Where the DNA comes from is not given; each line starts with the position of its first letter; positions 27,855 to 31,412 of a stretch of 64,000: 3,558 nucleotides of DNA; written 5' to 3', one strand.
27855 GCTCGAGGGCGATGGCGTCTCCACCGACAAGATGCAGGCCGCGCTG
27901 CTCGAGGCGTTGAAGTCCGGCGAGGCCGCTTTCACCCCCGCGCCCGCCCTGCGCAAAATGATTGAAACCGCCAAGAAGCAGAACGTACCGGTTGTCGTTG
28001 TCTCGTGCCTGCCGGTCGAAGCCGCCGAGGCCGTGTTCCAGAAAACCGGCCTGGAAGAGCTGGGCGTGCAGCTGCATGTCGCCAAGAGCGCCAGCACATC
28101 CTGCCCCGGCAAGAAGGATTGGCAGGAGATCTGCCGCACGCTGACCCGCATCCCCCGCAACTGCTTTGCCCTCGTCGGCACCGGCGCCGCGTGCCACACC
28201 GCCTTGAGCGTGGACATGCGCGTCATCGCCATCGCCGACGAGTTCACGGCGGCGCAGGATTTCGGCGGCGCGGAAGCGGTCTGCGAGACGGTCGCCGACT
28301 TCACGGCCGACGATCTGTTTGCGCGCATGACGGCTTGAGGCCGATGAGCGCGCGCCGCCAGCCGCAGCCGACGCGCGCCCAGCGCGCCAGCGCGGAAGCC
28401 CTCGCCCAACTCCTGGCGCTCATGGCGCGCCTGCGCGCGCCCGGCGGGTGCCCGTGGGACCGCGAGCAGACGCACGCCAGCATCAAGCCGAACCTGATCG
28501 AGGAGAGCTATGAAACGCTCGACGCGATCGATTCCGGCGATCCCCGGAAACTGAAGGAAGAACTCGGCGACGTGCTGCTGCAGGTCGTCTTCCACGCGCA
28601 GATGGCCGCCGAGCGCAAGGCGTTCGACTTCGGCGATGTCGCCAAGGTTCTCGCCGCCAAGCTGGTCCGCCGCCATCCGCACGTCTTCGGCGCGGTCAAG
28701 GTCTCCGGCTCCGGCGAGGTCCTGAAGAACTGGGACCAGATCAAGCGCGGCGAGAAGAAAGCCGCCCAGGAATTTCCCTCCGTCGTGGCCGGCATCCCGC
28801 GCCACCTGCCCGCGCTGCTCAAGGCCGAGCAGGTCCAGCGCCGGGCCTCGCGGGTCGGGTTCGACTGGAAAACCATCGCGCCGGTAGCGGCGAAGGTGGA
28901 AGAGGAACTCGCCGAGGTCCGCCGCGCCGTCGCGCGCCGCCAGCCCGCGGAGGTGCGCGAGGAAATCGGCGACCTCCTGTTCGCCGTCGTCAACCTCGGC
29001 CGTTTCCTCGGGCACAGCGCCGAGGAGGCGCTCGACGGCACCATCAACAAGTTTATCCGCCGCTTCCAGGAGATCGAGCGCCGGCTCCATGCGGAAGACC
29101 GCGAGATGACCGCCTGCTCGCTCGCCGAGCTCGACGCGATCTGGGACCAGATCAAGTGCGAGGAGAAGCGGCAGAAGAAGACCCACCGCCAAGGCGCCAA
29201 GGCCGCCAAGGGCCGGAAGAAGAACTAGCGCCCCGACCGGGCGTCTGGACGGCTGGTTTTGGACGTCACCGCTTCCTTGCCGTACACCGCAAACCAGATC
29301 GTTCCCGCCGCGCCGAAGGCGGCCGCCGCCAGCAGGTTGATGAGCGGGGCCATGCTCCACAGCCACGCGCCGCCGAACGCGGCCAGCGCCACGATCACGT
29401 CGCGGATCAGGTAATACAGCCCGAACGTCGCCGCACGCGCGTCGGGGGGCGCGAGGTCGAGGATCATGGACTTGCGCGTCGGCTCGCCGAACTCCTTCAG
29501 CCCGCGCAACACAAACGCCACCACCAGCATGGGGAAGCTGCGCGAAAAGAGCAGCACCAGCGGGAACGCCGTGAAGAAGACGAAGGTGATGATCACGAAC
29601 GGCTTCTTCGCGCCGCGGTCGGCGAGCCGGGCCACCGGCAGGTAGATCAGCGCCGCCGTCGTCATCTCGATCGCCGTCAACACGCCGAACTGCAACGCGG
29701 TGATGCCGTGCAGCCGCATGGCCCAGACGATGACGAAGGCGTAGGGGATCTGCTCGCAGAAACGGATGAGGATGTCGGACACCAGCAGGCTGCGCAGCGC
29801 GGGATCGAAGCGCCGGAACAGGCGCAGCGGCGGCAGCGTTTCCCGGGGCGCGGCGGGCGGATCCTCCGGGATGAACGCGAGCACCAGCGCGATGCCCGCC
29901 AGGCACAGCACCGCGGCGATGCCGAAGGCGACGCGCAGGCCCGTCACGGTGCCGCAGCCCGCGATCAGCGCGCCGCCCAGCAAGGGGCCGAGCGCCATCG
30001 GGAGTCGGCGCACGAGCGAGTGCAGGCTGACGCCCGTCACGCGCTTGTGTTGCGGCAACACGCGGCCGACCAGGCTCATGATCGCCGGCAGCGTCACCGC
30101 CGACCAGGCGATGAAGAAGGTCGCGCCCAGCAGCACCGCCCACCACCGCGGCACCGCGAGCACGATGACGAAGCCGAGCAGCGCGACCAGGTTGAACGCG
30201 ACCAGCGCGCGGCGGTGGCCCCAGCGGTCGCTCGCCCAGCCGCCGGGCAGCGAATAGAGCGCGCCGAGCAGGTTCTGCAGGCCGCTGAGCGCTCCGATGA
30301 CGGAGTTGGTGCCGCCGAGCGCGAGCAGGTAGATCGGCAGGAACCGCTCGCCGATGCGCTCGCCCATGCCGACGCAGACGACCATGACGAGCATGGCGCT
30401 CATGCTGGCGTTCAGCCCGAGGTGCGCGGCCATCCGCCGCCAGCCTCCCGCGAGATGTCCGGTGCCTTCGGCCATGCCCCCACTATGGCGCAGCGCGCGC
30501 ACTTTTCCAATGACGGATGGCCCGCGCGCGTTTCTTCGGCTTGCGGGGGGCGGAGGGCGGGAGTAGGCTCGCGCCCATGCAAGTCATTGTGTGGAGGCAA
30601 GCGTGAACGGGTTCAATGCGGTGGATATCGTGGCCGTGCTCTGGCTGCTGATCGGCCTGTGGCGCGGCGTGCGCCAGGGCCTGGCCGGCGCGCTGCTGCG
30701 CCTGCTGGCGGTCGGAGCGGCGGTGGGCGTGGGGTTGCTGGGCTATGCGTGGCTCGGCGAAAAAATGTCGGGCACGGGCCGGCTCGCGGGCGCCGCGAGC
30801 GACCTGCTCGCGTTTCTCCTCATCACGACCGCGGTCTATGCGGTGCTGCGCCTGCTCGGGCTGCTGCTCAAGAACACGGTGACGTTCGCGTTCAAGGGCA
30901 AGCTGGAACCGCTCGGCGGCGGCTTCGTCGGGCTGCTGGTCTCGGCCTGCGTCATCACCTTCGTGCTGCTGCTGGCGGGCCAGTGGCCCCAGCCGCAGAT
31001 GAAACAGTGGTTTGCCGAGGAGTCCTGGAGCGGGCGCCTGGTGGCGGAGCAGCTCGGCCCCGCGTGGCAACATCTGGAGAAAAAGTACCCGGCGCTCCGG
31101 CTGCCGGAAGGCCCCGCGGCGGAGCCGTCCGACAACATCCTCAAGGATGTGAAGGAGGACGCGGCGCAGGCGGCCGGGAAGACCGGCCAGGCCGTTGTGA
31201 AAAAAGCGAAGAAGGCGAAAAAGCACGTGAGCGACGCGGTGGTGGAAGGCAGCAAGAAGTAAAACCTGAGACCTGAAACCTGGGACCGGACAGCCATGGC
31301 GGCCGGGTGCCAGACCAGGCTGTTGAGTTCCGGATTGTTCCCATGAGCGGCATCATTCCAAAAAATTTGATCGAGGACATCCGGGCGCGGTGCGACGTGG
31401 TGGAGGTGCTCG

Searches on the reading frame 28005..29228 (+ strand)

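Call 9: search_protein_families(library=pfam, proteins=[window:28005-29228:+], max_evalue=0.001)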
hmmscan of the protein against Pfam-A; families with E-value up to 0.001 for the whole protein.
window:28005-29228:+ (407 aa): 3 families
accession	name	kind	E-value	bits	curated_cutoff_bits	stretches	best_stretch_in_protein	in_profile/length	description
PF03819.22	MazG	-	4.5e-40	136.2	22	2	155-228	1-74/74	MazG nucleotide pyrophosphohydrolase domain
PF01503.22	PRA-PH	-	2.5e-08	34.6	21.3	1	290-330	24-66/86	Phosphoribosyl-ATP pyrophosphohydrolase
PF12643.12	MazG-like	-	1.1e-05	26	27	0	302-358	19-74/85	MazG-like family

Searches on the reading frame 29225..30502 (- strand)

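Call 9: search_protein_families(library=pfam, proteins=[window:29225-30502:-], max_evalue=0.001)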
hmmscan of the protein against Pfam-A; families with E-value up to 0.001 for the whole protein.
window:29225-30502:- (425 aa): 2 families
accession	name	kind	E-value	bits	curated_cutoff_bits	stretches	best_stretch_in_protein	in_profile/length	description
PF07690.21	MFS_1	-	4.2e-35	121.7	33.4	2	39-224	3-185/347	Major Facilitator Superfamily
PF12832.13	MFS_1_like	-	2.2e-06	27.4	25.2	1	32-183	212-365/373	MFS_1 like family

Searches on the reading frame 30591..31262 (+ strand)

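Call 10: search_protein_families(library=pfam, proteins=[window:30591-31262:+], max_evalue=0.001)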
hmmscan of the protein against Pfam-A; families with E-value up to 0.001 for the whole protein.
window:30591-31262:+ (223 aa): 1 family
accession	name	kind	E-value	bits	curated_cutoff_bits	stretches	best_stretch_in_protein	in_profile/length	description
PF02674.22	Colicin_V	-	2.1e-15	57.4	29.3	1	11-143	1-132/144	Colicin V production protein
